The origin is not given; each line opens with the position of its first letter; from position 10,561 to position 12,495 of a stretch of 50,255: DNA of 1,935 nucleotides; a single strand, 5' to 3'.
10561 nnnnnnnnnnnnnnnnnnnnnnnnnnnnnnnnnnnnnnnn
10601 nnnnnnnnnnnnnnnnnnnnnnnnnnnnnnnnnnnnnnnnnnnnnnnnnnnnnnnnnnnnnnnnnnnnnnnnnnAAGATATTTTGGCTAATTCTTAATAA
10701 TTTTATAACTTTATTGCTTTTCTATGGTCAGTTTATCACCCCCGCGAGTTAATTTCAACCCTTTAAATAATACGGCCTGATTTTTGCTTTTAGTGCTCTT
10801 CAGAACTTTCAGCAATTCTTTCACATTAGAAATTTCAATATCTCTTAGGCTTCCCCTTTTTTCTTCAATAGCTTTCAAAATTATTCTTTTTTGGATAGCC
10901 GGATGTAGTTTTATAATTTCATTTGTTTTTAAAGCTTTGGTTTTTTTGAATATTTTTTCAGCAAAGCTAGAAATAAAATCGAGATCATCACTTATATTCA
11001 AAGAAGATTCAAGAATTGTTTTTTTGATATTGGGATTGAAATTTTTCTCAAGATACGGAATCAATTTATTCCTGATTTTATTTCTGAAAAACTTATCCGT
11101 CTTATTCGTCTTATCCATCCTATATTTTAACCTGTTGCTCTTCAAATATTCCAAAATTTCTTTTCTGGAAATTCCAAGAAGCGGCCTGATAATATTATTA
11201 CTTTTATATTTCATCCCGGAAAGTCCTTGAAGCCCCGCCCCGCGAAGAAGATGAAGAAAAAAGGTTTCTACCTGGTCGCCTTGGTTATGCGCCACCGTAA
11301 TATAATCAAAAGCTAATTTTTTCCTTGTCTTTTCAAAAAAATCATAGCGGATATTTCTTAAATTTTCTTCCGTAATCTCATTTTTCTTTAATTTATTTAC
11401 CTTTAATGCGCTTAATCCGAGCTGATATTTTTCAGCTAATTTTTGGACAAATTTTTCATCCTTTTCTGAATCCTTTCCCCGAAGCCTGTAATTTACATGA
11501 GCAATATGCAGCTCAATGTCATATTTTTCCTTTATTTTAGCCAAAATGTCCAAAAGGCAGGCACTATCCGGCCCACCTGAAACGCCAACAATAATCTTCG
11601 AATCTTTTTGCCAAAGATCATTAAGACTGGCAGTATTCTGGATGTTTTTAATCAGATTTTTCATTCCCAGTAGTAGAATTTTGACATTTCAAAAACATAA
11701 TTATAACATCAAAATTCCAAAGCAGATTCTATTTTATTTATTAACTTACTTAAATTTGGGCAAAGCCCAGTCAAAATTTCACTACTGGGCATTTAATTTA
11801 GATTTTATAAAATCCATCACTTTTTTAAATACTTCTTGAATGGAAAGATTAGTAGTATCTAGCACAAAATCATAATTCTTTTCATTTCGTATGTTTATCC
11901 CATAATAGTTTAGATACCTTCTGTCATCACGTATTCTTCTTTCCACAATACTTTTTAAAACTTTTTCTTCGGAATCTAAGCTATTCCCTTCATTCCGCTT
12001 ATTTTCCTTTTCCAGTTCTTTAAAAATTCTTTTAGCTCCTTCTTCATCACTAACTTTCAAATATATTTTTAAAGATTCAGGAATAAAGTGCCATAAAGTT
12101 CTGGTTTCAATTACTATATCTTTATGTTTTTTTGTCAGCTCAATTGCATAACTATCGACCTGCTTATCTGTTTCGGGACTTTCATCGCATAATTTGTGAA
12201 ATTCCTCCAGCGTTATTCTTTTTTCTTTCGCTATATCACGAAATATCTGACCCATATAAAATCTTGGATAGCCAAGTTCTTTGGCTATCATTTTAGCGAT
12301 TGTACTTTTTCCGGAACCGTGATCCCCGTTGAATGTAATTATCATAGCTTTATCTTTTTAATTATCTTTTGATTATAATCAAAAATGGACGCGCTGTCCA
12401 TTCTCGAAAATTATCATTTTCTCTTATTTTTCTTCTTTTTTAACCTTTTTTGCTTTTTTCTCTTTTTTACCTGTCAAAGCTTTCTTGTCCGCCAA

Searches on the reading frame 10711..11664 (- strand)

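Call 11: search_protein_families(library=pfam, proteins=[window:10711-11664:-])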
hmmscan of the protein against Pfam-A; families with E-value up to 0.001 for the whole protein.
window:10711-11664:- (317 aa): 3 families
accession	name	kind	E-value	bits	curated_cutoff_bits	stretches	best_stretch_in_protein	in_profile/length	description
PF01171.26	ATP_bind_3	-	1.5e-54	184.9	27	1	23-199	1-181/182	PP-loop family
PF01507.26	PAPS_reduct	-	8.8e-05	23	22.5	0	24-102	2-73/175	Phosphoadenosine phosphosulfate reductase domain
PF06508.19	QueC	-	0.00079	19.4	22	0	23-100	1-74/210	Queuosine biosynthesis protein QueC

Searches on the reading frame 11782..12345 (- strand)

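Call 37: search_protein_families(library=pfam, proteins=[window:11782-12345:-], max_evalue=0.01)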
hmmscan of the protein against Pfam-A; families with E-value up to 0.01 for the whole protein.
window:11782-12345:- (187 aa): 12 families
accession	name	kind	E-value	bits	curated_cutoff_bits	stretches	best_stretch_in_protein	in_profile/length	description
PF13189.12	Cytidylate_kin2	-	3.3e-17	63.7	28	1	2-165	1-175/176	Cytidylate kinase-like family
PF13238.12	AAA_18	-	3.5e-16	60.2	29.4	1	3-120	1-121/128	AAA domain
PF02224.24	Cytidylate_kin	-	6.2e-15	55.9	26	2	69-181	108-210/211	Cytidylate kinase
PF13207.12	AAA_17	-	5.7e-12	46.5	27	1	7-108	2-120/136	AAA domain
PF13671.12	AAA_33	-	6.6e-05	23.7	27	0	3-79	2-75/143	AAA domain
PF01202.28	SKI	-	7.9e-05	23.3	22.1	1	10-137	2-128/159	Shikimate kinase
PF00004.35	AAA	-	0.00078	20.3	21.2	1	4-30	2-28/131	ATPase family associated with various cellular activities (AAA)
PF01712.25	dNK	-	0.0013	19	27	0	3-29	1-27/203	Deoxynucleoside kinase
PF00005.33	ABC_tran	-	0.0019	19.2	25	1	3-115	14-96/137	ABC transporter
PF07931.18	CPT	-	0.0039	17.5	22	0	1-32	2-33/172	Chloramphenicol phosphotransferase-like protein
PF13521.12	AAA_28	-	0.008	16.9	27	0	3-48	2-45/164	AAA domain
PF02367.23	TsaE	-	0.0094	16.3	26.6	0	2-36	23-63/128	Threonylcarbamoyl adenosine biosynthesis protein TsaE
